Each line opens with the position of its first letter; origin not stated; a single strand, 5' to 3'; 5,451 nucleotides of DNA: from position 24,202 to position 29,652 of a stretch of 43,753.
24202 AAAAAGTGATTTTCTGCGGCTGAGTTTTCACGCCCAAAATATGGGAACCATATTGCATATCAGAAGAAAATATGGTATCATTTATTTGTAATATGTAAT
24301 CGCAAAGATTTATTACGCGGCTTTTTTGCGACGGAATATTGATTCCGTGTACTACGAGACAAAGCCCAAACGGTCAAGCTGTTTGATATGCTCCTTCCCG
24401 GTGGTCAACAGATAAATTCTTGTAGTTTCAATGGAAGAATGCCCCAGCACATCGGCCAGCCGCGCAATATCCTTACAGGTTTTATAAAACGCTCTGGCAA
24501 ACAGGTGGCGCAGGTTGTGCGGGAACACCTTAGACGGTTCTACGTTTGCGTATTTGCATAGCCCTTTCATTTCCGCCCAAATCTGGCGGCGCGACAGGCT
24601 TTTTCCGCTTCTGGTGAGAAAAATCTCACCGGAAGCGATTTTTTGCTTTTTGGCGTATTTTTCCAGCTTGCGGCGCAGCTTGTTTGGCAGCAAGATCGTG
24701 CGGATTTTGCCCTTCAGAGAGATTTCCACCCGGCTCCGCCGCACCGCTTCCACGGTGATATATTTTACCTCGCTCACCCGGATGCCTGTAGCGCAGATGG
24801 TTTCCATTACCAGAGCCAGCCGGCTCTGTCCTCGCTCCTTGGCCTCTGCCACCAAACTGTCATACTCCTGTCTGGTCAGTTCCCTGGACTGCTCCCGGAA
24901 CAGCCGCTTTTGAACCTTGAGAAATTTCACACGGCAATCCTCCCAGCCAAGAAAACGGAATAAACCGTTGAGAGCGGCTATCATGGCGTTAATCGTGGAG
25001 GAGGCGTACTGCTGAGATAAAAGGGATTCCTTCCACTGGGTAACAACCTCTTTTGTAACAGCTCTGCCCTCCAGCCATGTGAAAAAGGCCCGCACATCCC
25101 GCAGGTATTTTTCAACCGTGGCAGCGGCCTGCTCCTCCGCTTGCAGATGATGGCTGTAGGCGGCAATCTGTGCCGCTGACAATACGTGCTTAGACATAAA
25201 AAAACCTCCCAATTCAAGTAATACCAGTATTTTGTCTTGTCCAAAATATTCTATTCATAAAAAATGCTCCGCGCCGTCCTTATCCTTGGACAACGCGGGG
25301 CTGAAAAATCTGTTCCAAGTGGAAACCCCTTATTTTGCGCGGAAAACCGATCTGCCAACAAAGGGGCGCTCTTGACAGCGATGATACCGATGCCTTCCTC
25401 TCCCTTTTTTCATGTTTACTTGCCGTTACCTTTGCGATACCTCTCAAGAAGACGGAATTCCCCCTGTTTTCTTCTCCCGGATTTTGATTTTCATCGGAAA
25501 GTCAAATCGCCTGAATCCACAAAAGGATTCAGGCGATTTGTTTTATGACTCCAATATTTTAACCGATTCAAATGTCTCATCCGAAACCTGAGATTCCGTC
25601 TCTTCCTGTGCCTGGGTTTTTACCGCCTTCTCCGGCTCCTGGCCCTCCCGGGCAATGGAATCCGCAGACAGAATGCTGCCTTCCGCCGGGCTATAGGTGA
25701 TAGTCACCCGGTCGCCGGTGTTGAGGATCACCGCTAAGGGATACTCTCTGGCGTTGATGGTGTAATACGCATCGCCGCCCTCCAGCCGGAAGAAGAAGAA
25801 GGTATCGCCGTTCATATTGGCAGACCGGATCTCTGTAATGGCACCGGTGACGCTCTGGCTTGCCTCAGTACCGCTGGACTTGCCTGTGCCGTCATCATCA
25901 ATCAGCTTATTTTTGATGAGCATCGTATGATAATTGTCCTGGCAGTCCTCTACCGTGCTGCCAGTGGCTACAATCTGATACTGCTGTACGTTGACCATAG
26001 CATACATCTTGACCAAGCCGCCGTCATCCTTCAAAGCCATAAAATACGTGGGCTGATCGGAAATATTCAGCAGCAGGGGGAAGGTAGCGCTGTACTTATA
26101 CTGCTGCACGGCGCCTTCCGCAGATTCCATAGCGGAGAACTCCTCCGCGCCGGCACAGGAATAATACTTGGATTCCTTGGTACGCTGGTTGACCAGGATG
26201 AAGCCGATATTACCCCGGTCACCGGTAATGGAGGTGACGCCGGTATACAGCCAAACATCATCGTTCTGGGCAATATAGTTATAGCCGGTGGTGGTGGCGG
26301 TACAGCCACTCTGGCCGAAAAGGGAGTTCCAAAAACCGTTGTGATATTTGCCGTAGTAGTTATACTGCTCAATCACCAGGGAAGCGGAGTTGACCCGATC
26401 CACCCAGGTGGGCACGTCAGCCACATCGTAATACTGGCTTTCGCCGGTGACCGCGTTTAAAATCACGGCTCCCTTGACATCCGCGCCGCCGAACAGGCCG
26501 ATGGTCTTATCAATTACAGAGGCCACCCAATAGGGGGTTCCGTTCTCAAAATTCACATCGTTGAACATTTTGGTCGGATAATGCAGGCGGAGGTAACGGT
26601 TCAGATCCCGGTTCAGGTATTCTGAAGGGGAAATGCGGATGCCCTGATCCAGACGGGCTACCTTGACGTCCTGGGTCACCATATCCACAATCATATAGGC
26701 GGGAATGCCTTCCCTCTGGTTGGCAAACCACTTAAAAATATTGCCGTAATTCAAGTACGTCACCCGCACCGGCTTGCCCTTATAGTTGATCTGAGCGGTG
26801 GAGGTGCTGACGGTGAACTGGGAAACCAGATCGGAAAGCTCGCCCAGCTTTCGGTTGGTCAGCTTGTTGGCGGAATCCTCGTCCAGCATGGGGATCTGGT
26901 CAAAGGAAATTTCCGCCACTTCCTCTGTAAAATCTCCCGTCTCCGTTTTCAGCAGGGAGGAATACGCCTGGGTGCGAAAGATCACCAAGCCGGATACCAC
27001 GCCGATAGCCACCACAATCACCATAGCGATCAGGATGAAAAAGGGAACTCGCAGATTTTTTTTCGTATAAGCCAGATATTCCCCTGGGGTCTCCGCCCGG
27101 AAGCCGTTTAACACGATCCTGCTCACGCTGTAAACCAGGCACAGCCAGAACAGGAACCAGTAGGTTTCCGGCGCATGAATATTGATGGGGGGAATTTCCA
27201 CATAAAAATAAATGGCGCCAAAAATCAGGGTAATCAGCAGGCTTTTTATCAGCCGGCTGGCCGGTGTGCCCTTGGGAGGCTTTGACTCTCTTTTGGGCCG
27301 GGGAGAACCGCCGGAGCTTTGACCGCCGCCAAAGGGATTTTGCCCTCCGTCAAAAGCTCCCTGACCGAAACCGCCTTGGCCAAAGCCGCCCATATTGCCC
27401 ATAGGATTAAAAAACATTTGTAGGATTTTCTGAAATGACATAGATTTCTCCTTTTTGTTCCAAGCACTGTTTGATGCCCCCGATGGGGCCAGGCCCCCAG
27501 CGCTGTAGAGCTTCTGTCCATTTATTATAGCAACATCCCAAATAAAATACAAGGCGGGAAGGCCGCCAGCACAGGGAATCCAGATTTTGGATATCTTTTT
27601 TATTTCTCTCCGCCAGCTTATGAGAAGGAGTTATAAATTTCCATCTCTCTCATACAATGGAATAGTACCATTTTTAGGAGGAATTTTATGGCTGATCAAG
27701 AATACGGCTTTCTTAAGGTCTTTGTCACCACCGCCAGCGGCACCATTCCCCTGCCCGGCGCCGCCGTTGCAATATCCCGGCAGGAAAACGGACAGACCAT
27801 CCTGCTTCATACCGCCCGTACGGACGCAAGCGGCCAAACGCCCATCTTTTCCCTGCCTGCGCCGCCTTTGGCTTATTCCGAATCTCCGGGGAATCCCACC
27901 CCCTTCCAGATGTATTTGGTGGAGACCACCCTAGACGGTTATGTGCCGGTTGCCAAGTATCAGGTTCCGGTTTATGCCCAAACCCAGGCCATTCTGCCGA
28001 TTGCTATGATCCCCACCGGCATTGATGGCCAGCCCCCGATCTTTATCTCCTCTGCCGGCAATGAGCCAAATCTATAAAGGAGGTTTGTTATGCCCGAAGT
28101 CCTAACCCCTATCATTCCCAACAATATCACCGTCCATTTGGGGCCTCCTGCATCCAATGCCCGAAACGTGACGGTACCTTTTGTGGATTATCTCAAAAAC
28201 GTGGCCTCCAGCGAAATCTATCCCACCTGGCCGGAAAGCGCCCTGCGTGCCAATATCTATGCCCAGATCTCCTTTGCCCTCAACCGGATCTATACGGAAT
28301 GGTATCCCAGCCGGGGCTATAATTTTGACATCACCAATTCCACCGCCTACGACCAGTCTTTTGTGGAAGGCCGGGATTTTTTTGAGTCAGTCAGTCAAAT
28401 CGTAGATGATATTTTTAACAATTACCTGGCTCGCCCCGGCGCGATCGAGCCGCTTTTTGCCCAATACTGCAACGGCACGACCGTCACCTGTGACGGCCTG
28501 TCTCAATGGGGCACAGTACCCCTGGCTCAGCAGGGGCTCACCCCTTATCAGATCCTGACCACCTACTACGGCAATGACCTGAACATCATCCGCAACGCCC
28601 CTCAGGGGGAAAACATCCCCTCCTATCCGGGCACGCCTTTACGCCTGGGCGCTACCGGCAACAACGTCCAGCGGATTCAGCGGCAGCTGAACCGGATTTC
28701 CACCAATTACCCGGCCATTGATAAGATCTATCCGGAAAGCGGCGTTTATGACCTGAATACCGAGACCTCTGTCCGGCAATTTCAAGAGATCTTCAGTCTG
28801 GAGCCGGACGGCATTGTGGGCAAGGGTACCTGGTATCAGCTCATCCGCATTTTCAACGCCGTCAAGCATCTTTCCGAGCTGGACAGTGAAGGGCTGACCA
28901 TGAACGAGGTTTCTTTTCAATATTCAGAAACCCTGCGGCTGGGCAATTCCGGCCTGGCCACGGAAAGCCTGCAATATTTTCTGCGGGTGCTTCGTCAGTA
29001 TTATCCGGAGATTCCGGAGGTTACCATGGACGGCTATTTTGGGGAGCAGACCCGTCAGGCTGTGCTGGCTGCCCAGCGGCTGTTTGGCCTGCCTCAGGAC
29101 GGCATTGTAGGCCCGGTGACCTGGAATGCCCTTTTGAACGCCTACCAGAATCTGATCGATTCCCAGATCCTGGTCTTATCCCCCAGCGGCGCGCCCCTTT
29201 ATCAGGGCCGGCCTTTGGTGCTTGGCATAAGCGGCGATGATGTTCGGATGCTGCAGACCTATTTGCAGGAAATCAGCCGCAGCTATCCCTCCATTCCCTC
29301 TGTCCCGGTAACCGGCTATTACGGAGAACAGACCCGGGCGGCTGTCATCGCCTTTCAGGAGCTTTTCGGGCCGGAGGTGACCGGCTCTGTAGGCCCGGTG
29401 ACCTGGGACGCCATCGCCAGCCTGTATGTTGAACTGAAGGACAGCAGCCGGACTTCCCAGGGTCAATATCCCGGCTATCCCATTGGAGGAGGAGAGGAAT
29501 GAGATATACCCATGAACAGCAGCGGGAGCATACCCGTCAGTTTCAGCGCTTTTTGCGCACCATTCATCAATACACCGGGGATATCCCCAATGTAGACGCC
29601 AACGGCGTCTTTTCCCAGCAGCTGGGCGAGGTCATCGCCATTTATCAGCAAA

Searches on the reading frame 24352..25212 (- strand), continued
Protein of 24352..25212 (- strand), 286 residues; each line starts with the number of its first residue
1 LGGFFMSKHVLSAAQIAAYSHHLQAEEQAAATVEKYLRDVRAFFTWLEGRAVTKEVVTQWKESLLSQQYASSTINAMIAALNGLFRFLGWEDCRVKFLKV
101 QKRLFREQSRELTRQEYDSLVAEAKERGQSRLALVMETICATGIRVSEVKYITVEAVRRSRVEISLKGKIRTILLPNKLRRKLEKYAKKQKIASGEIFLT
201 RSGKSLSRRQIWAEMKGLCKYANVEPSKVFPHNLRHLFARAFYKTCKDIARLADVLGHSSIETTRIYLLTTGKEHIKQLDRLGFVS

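Call 40: find_encoding_contigs(protein=P0064, flank=1500, max_places=10)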
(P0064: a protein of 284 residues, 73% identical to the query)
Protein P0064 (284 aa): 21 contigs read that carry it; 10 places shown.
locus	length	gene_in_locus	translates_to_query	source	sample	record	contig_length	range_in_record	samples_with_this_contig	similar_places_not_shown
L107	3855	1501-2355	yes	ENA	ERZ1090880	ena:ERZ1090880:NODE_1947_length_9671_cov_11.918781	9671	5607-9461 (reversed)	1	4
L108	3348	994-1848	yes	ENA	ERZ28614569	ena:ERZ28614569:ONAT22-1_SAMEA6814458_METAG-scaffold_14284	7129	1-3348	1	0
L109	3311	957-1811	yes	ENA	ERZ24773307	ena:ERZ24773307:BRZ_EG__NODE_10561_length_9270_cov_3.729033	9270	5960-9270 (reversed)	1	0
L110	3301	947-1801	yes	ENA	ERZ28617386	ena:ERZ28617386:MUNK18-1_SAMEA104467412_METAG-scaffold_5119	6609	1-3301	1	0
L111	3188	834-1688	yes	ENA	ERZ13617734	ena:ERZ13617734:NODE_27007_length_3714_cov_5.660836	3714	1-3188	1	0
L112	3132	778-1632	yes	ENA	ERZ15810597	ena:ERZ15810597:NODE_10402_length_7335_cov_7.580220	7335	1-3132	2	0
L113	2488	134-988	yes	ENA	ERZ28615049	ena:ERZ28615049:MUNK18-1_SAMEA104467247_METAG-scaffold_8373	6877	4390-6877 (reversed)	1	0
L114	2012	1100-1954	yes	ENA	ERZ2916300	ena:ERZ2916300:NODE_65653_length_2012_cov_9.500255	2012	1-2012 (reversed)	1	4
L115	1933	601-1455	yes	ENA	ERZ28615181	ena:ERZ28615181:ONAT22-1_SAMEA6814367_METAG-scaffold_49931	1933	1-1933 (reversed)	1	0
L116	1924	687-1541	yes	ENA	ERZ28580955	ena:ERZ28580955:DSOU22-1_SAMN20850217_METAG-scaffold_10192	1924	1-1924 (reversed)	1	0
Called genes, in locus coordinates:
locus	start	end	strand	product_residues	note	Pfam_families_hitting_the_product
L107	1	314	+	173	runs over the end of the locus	?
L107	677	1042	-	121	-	PF01934:HepT-like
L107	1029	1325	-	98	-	PF01909:NTP_transf_2, PF18765:Polbeta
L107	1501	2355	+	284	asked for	PF02899:Phage_int_SAM_1, PF00589:Phage_integrase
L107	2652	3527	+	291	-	PF02899:Phage_int_SAM_1 (faint)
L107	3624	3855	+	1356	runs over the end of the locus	PF09479:Flg_new, PF18998:Flg_new_2 (weak), PF00395:SLH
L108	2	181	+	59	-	?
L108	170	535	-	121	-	PF01934:HepT-like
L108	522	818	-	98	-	PF01909:NTP_transf_2, PF18765:Polbeta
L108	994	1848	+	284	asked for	PF02899:Phage_int_SAM_1, PF00589:Phage_integrase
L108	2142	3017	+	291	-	PF02899:Phage_int_SAM_1 (faint)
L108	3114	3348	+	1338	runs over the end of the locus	?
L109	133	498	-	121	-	PF01934:HepT-like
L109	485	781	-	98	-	PF01909:NTP_transf_2, PF18765:Polbeta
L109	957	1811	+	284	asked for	PF02899:Phage_int_SAM_1, PF00589:Phage_integrase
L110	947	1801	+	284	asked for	PF02899:Phage_int_SAM_1, PF00589:Phage_integrase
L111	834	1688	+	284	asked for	PF02899:Phage_int_SAM_1, PF00589:Phage_integrase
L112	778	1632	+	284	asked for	PF02899:Phage_int_SAM_1, PF00589:Phage_integrase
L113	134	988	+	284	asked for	PF02899:Phage_int_SAM_1, PF00589:Phage_integrase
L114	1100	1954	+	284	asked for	PF02899:Phage_int_SAM_1, PF00589:Phage_integrase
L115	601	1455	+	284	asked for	PF02899:Phage_int_SAM_1, PF00589:Phage_integrase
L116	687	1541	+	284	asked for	PF02899:Phage_int_SAM_1, PF00589:Phage_integrase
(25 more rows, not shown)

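Call 60: find_related_loci(query=window:24352-25197:-, collection=metagenome_contigs, flank=1500)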
Query window:24352-25197:- (281 aa) in metagenome_contigs; peptide patterns used: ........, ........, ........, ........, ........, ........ (x = any residue, [..] = any of these).
600 stretches matched a pattern (row limit reached: there are more); 359 encode a relative of the query (tblastn E <= 1e-3); the best 80 are kept; 80 distinct loci.
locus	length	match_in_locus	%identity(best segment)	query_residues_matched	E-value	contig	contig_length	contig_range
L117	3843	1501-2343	72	1-281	4e-134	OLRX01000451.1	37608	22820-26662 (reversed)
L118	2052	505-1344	70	1-281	1e-142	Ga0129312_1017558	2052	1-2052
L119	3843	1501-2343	69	1-281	6e-134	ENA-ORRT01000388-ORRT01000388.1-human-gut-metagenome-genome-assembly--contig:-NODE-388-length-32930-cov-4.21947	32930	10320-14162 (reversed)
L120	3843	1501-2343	69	1-281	6e-134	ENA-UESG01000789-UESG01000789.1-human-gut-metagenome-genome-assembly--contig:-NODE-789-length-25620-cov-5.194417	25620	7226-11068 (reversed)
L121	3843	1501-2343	69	1-281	2e-134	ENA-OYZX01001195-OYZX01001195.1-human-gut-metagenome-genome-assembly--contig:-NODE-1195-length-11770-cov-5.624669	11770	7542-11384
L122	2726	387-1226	69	1-280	7e-136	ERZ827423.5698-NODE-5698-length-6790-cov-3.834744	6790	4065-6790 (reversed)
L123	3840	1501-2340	70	1-281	3e-133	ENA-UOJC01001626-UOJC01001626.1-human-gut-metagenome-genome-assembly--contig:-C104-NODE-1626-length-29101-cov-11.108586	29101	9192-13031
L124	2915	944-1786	69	1-281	8e-139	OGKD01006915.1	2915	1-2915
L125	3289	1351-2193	69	1-281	1e-137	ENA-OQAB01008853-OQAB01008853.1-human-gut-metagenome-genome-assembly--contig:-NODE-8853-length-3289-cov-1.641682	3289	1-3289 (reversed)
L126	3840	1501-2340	70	1-281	8e-133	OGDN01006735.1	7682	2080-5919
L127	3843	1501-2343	68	1-281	5e-132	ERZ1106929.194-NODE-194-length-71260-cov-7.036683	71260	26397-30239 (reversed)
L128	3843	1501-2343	69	1-281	3e-132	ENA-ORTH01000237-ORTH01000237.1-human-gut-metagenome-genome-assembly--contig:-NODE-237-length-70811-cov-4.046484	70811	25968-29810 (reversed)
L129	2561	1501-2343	69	1-281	2e-134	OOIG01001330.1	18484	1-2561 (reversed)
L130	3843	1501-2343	68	1-281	3e-130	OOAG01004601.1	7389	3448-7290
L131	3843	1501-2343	68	1-281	1e-129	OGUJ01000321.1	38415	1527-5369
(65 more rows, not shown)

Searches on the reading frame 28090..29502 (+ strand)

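Call 6: search_protein_families(library=pfam, proteins=[window:28090-29502:+], max_evalue=0.01)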
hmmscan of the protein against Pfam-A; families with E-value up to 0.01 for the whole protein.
window:28090-29502:+ (470 aa): 3 families
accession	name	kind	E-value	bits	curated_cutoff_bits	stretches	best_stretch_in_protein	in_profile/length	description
PF01471.23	PG_binding_1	-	1.8e-48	162.9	23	3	381-442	1-57/57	Putative peptidoglycan binding domain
PF09374.15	PG_binding_3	-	1.3e-09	38.5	24.6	0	296-326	5-32/76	Predicted Peptidoglycan domain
PF08486.15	SpoIID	-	0.00019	22.5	23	1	28-91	10-67/97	Stage II sporulation protein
